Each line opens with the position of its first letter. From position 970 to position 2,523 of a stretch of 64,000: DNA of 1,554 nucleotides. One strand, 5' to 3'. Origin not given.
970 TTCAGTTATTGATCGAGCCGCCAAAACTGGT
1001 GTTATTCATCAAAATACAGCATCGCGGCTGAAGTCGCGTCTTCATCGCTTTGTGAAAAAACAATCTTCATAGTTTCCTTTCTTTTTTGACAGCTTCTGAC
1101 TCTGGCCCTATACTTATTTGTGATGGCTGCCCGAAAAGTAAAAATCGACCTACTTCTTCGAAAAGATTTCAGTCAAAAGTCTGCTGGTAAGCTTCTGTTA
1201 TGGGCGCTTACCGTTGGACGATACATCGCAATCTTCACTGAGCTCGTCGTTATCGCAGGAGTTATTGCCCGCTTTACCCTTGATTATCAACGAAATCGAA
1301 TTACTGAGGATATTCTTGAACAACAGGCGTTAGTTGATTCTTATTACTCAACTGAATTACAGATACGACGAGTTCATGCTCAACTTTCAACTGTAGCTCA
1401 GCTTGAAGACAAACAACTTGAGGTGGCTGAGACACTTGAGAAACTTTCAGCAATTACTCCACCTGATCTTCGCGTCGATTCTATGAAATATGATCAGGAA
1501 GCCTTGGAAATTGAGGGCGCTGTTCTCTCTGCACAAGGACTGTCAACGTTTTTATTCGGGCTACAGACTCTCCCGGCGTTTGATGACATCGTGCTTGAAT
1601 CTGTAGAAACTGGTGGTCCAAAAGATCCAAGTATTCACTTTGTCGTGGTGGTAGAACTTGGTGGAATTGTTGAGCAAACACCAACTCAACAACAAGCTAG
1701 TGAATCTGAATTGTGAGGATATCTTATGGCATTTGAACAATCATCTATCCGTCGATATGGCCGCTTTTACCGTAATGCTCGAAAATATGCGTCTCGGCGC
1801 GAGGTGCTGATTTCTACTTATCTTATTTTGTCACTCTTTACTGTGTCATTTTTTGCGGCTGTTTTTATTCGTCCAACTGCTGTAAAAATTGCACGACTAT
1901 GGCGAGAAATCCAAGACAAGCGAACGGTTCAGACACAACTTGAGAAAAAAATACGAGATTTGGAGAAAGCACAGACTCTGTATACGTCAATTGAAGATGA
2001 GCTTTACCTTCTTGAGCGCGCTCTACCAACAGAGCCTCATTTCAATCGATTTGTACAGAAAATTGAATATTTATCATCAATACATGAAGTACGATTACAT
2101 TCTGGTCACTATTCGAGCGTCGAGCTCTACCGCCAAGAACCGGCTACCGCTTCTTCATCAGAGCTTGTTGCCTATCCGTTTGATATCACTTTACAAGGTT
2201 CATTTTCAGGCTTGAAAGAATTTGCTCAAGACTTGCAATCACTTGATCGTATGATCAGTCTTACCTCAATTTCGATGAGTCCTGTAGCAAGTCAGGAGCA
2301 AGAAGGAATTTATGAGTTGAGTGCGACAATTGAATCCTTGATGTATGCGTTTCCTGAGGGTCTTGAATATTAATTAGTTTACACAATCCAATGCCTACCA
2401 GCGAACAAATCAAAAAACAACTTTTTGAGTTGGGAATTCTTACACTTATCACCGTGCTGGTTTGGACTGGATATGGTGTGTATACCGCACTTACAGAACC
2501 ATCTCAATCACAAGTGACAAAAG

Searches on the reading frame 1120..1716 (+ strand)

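Call 46: search_protein_families(library=pfam, proteins=[window:1120-1716:+], max_evalue=0.001)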
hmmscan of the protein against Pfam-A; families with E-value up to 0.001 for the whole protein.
window:1120-1716:+ (198 aa): 1 family
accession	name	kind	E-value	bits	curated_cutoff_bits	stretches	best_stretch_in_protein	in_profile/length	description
PF05137.18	PilN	-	3.8e-08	33.7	22.8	1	105-178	2-76/78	Fimbrial assembly protein (PilN)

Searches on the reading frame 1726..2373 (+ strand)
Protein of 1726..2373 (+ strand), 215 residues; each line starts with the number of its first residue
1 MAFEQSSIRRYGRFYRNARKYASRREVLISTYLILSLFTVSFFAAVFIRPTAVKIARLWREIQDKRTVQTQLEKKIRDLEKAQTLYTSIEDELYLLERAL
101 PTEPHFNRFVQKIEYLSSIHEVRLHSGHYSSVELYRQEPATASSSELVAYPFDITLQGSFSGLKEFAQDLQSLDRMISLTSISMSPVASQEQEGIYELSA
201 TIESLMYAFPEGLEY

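Call 46: search_protein_families(library=pfam, proteins=[window:1726-2373:+], max_evalue=0.001)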
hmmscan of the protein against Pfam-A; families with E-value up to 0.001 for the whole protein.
window:1726-2373:+ (215 aa): 1 family
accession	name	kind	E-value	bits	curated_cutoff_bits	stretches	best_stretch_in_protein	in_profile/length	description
PF04350.18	PilO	-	3.2e-11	44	22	1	66-203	12-139/145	Pilus assembly protein, PilO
